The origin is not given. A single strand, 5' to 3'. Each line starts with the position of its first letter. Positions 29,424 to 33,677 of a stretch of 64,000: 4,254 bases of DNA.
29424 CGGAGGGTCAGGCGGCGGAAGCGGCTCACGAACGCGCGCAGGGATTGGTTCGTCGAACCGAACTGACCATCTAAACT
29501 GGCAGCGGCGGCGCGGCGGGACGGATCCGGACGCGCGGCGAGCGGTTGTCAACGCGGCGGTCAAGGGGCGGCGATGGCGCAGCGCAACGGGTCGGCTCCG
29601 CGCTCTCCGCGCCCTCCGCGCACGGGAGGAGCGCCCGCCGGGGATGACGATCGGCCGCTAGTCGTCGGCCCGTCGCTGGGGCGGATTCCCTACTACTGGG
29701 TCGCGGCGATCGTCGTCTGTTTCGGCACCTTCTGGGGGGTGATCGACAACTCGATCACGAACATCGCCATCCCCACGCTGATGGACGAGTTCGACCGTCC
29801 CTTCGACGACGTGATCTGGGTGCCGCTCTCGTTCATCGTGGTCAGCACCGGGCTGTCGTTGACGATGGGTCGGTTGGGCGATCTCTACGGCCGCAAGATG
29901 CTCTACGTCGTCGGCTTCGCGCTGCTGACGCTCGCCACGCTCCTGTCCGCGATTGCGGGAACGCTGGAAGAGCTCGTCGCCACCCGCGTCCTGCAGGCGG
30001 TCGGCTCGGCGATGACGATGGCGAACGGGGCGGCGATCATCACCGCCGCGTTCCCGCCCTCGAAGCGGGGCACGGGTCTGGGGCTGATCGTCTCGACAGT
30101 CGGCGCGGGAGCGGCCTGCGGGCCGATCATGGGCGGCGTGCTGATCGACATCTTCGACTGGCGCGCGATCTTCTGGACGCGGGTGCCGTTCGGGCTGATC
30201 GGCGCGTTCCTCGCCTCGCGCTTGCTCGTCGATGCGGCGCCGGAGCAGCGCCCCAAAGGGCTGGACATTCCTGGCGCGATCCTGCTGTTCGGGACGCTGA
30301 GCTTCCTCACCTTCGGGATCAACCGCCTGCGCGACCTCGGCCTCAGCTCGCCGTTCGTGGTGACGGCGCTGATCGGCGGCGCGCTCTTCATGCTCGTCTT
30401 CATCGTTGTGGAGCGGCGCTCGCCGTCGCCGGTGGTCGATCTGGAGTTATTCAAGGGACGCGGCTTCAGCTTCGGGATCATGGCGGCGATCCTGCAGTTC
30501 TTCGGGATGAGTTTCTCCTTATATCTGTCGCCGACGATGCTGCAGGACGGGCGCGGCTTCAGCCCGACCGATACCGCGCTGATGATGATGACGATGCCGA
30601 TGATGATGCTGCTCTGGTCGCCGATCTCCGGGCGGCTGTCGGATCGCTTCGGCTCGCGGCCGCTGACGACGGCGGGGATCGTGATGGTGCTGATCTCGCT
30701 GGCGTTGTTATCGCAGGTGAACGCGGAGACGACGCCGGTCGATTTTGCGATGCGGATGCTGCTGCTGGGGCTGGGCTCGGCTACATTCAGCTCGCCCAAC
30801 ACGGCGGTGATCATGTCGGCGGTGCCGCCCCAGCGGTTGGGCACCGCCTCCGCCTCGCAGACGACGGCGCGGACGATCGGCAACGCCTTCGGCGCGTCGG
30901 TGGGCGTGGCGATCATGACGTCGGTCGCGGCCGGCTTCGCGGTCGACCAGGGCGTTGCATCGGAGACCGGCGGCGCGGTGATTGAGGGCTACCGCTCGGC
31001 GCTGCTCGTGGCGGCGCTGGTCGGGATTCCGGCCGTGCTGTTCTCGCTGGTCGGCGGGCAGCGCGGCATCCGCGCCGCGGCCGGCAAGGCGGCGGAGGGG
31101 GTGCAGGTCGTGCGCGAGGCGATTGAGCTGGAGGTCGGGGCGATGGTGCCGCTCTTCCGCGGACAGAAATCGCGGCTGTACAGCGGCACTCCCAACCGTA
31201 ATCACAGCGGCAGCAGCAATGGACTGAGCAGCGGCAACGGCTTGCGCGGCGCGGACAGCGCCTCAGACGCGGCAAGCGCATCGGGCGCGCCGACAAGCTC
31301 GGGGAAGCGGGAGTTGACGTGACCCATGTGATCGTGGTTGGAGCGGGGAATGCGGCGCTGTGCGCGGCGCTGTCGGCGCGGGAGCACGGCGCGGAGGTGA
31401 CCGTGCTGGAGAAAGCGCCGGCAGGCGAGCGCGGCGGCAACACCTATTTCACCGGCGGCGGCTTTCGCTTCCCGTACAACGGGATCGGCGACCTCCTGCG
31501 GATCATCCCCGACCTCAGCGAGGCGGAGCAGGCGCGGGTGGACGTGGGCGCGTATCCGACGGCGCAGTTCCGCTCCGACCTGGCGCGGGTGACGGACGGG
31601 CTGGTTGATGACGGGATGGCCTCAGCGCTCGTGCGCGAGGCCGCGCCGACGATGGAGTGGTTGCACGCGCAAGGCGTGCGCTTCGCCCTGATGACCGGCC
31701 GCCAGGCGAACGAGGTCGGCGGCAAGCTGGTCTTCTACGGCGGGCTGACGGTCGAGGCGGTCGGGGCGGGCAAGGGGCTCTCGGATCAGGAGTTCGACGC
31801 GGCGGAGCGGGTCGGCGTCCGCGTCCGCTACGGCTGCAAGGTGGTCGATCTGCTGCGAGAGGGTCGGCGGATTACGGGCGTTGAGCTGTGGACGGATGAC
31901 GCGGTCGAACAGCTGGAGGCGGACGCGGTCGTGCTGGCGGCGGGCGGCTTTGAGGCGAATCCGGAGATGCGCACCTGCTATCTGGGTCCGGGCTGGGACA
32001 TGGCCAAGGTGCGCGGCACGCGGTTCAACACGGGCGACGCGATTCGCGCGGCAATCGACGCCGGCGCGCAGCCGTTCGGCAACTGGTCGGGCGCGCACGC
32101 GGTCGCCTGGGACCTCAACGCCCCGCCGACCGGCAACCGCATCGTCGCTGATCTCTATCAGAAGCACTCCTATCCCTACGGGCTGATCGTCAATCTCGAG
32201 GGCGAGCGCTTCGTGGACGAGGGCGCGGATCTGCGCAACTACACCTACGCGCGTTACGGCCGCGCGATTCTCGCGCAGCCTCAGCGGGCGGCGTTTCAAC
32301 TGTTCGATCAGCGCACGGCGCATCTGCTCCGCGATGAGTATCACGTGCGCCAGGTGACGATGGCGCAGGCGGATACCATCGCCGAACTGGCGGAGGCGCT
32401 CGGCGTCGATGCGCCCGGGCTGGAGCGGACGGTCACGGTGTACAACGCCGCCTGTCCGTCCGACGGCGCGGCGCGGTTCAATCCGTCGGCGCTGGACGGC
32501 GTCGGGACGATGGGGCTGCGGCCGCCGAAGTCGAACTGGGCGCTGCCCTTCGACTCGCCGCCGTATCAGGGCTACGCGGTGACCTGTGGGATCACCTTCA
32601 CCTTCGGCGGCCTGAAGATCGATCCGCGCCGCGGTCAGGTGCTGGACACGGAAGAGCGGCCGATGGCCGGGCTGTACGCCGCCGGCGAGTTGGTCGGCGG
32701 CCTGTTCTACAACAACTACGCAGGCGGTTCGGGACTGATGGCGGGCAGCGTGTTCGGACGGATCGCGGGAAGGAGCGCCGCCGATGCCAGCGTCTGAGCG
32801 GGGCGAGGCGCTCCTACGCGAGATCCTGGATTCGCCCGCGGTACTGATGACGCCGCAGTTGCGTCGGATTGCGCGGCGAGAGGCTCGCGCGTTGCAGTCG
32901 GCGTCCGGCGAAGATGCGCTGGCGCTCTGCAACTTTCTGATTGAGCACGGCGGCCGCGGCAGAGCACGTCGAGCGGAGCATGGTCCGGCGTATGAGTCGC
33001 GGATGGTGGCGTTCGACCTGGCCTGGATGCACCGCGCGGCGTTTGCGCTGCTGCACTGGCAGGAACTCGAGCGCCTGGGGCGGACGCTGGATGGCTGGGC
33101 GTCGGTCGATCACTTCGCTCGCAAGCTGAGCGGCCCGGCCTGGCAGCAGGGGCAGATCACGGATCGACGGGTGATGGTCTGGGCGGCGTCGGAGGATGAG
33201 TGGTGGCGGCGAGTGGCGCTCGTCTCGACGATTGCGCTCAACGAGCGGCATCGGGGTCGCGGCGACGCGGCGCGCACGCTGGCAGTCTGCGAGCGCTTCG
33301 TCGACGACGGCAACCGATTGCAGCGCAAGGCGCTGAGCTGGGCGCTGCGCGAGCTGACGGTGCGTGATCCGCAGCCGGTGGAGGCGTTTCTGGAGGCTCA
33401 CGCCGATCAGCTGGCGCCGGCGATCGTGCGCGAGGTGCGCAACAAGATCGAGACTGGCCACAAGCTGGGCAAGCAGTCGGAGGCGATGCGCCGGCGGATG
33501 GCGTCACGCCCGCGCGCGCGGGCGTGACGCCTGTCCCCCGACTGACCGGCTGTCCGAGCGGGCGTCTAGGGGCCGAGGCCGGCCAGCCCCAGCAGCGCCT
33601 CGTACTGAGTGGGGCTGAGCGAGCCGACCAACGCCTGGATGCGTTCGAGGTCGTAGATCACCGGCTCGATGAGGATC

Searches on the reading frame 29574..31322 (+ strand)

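Call 48: search_protein_families(library=pfam, proteins=[window:29574-31322:+], max_evalue=0.0001)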
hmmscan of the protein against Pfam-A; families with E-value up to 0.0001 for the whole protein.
window:29574-31322:+ (582 aa): 3 families
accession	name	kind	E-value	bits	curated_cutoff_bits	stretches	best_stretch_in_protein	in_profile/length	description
PF07690.21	MFS_1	-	8.8e-53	179.9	33.4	1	48-441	1-347/347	Major Facilitator Superfamily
PF12832.13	MFS_1_like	-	1.3e-07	31.4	25.2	1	96-200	265-371/373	MFS_1 like family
PF00083.30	Sugar_tr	-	3.9e-05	23.2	22.3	0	300-438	258-400/452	Sugar (and other) transporter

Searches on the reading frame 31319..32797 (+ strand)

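Call 48: search_protein_families(library=pfam, proteins=[window:31319-32797:+], max_evalue=0.0001)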
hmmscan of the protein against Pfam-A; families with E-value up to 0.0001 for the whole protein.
window:31319-32797:+ (492 aa): 6 families
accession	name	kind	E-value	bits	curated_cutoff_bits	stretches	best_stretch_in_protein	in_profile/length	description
PF00890.30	FAD_binding_2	-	8.8e-39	134.3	20.4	1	3-471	1-412/414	FAD binding domain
PF01266.30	DAO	-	4.5e-13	49.9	27.9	1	3-211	1-205/353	FAD dependent oxidoreductase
PF03486.20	HI0933_like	-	2.4e-10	40.7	50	0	3-35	2-34/244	HI0933-like protein Rossmann domain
PF07992.20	Pyr_redox_2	-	2.2e-07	31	26.1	0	3-34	2-31/291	Pyridine nucleotide-disulphide oxidoreductase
PF12831.13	FAD_oxidored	-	3.6e-06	27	27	0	4-205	2-141/416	FAD dependent oxidoreductase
PF13450.12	NAD_binding_8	-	3.7e-05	24.4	21.9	0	6-34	1-29/68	NAD(P)-binding Rossmann-like domain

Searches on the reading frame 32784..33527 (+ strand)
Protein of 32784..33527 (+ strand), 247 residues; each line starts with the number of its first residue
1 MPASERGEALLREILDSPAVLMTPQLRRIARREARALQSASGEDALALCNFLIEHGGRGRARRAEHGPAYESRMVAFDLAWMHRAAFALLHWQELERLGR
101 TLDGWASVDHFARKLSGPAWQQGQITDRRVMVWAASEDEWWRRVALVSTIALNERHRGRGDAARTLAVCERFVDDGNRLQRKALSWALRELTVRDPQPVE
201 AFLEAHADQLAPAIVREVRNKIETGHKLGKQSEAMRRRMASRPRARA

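Call 48: search_protein_families(library=pfam, proteins=[window:32784-33527:+], max_evalue=0.0001)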
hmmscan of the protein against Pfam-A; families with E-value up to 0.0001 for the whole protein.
window:32784-33527:+ (247 aa): 1 family
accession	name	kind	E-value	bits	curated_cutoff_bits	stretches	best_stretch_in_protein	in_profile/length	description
PF08713.17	DNA_alkylation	-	1.3e-30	107.1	21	1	23-219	32-210/213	DNA alkylation repair enzyme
